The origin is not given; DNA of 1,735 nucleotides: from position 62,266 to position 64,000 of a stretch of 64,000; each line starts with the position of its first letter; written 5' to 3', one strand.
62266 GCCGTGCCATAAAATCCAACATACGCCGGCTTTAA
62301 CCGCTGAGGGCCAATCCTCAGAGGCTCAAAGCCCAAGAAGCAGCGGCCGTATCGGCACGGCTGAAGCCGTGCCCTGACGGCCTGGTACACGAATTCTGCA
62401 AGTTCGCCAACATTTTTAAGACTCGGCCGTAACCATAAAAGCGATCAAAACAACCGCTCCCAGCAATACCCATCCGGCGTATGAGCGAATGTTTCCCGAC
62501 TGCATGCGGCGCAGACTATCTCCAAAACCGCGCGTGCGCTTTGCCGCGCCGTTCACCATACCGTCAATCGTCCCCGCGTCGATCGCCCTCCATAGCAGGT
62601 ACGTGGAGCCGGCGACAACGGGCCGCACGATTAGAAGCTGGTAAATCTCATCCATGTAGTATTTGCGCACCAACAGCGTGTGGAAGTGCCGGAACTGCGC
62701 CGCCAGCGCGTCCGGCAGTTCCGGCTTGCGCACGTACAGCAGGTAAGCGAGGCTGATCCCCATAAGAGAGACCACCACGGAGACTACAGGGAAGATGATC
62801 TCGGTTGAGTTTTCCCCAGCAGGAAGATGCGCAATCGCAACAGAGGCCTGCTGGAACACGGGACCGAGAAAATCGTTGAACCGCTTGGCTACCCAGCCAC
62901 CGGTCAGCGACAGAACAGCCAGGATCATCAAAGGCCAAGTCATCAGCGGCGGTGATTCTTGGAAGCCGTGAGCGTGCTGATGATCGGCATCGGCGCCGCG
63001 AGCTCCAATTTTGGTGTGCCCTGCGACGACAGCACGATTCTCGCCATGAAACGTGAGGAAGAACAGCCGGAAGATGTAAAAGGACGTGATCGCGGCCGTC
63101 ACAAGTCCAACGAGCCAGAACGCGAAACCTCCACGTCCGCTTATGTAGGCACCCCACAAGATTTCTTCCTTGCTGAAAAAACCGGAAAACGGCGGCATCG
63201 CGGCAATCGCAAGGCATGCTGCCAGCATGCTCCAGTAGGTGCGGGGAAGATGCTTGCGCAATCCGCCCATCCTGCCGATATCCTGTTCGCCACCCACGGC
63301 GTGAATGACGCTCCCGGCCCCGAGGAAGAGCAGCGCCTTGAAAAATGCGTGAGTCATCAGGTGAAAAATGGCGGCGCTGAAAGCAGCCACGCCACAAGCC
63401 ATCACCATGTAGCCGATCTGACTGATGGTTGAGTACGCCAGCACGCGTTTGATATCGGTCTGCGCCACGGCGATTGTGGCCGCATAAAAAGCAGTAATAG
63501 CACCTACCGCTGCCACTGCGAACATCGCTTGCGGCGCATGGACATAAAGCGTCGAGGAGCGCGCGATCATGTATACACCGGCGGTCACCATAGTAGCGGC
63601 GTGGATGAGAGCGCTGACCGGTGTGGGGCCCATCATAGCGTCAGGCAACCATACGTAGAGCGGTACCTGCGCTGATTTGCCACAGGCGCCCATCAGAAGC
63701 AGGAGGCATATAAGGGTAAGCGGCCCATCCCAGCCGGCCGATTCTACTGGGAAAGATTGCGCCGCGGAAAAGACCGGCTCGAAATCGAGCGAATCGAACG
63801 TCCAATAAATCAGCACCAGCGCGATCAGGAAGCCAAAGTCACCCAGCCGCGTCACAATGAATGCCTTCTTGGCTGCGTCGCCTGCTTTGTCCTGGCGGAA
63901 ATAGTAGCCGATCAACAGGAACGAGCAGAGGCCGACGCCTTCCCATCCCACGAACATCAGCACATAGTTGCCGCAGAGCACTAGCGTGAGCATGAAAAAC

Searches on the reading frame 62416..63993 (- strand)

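Call 10: search_protein_families(library=ncbifam, proteins=[window:62416-63993:-], max_evalue=0.00001)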
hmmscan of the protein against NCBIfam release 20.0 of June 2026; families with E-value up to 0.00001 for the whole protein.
window:62416-63993:- (525 aa): 74 families (the best 25 are shown)
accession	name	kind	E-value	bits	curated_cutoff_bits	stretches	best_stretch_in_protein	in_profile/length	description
NF005141.0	PRK06590.1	equivalog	2.2e-187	624.8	556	1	1-523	125-612/615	NADH-quinone oxidoreductase subunit L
TIGR01974.1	NDH_I_L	subfamily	1e-185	619.3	407.5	1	1-521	126-630/630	NADH-quinone oxidoreductase subunit L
NF005626.0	PRK07376.1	equivalog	8.6e-142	473.7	963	1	1-519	135-671/675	NAD(P)H-quinone oxidoreductase subunit 5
NF040617.1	F420_dehyd_FpoL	exception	3.8e-113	379.5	1050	1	1-519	123-661/669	F420H2 dehydrogenase subunit FpoL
NF009287.0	PRK12647.1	equivalog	2.8e-74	251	937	1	1-446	120-540/773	putative monovalent cation/H+ antiporter subunit A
NF005097.0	PRK06525.1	equivalog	4.6e-71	240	430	1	1-371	127-477/480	hydrogenase 4 subunit D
NF005633.0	PRK07390.1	subfamily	3e-68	230.9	676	1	1-521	133-607/613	NAD(P)H-quinone oxidoreductase subunit F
NF009288.0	PRK12648.1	equivalog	3.1e-68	230.8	1104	1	1-427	120-527/954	monovalent cation/H+ antiporter subunit A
NF009290.0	PRK12650.1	equivalog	1.5e-67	228.3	980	1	1-391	125-494/966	DUF4040 family protein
TIGR00940.1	2a6301s01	subfamily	1.9e-67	228.3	920.45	1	1-320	119-456/793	monovalent cation:proton antiporter subunit A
NF009285.0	PRK12645.1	equivalog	3.3e-66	224.1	1028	1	1-321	123-461/804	Na+/H+ antiporter subunit A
TIGR01960.1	ndhF3_CO2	subfamily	2.3e-64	218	588.7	2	2-321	134-444/606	NAD(P)H dehydrogenase, subunit NdhF3 family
NF009284.0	PRK12644.1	equivalog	2.4e-63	214.6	962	1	1-384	119-486/975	Na+/H+ antiporter subunit A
NF009286.0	PRK12646.1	equivalog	1.8e-60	205.3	1063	1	1-279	123-412/800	DUF4040 family protein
NF009289.0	PRK12649.1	equivalog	3.8e-60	204.1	1117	1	1-318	124-450/789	putative monovalent cation/H+ antiporter subunit A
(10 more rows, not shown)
